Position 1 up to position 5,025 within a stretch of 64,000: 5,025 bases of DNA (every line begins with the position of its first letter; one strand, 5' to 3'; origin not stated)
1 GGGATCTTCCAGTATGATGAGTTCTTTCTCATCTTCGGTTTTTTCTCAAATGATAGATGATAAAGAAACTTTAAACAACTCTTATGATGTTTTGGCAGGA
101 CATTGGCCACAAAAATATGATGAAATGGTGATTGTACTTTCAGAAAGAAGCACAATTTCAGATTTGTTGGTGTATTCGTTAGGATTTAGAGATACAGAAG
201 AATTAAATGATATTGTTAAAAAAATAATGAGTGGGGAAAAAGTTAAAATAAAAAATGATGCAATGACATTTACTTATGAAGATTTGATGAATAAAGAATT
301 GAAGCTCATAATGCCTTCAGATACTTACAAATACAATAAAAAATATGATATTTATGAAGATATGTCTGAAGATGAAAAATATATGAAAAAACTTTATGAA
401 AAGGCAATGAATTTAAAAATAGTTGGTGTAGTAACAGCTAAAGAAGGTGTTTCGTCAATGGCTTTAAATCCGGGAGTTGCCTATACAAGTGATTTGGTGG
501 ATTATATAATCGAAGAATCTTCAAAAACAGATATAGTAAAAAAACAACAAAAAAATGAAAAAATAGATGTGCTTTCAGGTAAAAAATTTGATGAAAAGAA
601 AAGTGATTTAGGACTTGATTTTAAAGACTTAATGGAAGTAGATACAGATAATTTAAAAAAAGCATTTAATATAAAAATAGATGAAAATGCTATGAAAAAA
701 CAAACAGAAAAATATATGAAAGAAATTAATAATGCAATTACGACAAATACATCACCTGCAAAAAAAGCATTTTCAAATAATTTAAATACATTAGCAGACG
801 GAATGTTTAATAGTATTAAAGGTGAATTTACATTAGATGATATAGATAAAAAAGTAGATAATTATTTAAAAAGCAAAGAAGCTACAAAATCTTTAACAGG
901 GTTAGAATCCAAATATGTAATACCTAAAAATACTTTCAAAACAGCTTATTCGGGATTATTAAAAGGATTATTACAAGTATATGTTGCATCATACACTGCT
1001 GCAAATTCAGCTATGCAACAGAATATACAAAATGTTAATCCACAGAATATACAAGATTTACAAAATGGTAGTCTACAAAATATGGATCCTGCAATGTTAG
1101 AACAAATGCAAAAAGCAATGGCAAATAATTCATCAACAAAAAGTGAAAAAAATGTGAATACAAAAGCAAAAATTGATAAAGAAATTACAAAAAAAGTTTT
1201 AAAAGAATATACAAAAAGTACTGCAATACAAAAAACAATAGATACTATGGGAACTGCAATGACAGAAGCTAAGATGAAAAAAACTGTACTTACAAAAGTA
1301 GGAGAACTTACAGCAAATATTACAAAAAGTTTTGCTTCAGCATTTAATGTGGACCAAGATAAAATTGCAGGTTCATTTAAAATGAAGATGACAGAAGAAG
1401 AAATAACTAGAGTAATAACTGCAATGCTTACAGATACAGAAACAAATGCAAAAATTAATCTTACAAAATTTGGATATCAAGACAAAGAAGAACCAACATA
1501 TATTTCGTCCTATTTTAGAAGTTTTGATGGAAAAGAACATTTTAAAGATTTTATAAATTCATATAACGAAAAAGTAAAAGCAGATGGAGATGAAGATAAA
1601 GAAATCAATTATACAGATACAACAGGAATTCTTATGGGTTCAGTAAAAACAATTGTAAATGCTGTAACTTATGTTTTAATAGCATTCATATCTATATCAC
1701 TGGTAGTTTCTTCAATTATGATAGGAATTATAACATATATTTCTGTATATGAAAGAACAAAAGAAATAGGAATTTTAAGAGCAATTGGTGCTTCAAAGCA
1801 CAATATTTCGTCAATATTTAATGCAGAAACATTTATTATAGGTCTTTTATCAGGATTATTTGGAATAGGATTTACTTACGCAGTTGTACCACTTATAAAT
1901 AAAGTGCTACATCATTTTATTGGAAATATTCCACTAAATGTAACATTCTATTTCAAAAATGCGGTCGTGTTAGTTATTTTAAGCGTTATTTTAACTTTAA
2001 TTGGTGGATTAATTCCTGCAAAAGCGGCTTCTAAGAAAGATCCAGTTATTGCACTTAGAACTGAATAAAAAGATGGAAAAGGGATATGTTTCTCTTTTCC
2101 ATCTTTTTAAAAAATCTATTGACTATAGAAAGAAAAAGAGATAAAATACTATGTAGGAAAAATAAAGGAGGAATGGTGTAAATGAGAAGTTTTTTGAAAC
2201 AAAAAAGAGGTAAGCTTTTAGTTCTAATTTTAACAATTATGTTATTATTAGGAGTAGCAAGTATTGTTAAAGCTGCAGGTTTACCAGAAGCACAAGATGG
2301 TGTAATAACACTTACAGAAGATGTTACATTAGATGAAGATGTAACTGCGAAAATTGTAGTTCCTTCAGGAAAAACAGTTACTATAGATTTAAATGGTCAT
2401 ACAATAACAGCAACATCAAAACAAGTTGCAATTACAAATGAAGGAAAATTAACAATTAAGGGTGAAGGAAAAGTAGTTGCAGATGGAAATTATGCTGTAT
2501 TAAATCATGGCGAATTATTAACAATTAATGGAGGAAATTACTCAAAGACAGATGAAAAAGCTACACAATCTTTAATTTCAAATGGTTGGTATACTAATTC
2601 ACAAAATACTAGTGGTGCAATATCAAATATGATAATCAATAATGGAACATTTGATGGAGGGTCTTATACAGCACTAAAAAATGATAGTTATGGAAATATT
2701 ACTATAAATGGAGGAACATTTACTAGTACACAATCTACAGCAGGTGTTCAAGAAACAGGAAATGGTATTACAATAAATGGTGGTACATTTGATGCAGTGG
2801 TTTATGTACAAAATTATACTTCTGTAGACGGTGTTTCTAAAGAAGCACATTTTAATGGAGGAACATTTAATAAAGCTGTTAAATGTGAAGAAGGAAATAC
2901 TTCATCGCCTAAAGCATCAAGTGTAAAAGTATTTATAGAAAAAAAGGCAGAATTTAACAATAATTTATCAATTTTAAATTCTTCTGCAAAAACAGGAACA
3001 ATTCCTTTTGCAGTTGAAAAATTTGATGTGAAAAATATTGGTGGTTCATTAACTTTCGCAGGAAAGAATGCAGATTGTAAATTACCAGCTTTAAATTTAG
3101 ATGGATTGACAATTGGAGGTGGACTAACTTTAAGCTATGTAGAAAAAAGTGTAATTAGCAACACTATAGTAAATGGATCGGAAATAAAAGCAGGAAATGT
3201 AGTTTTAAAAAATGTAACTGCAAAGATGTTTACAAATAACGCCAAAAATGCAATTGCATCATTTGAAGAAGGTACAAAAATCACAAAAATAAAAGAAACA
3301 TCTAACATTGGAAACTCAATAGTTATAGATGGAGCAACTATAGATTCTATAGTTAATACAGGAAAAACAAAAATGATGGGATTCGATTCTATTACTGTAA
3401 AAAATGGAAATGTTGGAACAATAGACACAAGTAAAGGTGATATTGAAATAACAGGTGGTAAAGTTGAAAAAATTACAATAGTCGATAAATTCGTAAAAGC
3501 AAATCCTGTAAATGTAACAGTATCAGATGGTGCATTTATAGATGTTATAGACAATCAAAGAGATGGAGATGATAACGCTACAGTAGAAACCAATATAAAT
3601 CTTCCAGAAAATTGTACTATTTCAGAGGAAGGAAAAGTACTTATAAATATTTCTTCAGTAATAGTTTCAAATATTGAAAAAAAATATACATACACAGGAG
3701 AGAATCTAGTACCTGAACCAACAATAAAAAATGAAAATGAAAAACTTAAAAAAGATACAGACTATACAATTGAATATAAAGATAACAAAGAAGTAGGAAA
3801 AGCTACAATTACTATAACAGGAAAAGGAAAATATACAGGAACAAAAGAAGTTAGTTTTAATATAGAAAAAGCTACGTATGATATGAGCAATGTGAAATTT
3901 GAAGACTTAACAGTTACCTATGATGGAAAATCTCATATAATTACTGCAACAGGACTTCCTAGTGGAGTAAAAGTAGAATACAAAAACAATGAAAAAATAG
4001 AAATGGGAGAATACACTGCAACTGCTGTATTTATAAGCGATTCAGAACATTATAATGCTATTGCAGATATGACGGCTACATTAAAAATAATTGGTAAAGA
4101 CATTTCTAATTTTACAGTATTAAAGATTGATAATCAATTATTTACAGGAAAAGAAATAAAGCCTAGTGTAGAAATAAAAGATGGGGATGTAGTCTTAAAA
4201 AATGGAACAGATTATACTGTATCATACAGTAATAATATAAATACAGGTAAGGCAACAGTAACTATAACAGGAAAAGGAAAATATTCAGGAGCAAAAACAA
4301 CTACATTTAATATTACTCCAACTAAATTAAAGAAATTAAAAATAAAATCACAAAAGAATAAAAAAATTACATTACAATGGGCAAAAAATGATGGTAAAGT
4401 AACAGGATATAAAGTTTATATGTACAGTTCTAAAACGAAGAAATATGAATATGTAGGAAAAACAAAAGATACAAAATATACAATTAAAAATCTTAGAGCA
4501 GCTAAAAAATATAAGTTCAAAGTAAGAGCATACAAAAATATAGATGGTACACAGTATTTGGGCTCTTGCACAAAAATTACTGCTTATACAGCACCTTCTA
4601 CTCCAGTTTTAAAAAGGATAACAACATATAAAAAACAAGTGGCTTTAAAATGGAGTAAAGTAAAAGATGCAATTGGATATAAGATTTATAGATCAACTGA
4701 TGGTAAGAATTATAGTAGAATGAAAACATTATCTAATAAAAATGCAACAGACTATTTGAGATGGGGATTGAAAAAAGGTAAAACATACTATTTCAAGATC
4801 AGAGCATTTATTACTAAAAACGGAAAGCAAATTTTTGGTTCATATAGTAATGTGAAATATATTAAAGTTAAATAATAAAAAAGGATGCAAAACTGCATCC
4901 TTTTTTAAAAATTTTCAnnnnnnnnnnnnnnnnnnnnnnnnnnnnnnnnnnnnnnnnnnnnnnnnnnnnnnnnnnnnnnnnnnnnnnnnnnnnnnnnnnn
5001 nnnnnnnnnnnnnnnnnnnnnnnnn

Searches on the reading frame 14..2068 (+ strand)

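Call 74: search_protein_families(library=pfam, proteins=[window:14-2068:+], max_evalue=0.00001)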
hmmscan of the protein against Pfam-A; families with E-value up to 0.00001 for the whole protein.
window:14-2068:+ (684 aa): 1 family
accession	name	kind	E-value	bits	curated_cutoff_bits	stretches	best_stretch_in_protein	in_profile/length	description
PF02687.27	FtsX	-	2.1e-21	76.6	25.5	1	557-677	2-120/120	FtsX-like permease C-terminal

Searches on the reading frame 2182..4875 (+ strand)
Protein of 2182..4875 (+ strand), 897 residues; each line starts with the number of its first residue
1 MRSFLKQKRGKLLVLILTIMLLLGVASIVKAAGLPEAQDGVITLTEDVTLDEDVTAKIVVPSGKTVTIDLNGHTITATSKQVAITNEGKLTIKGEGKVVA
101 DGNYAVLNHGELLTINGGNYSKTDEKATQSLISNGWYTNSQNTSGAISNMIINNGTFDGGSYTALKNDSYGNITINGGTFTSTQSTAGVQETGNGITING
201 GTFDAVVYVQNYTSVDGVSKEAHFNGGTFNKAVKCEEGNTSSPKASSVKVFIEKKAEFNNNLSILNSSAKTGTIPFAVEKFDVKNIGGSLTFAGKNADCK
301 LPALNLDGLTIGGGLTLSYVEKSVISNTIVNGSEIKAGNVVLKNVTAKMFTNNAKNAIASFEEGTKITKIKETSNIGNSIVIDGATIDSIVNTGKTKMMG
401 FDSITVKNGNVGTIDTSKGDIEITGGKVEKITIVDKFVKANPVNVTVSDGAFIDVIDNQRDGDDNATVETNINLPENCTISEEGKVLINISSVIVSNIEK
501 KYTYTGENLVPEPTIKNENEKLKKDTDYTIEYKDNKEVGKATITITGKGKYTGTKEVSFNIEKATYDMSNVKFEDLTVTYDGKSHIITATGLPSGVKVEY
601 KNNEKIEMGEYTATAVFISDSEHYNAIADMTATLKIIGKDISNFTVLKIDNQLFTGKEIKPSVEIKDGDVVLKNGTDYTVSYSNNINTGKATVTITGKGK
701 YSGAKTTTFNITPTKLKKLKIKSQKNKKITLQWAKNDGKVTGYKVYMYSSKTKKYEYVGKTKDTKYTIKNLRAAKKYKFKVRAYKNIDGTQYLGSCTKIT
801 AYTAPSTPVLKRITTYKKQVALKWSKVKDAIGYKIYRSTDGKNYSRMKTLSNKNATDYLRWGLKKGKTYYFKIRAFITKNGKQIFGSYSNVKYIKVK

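Call 74: search_protein_families(library=pfam, proteins=[window:2182-4875:+], max_evalue=0.00001)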
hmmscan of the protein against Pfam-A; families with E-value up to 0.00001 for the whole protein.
window:2182-4875:+ (897 aa): 1 family
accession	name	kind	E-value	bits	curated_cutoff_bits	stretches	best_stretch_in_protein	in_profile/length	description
PF00041.27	fn3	-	3.9e-13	49.9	25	1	718-787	5-72/84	Fibronectin type III domain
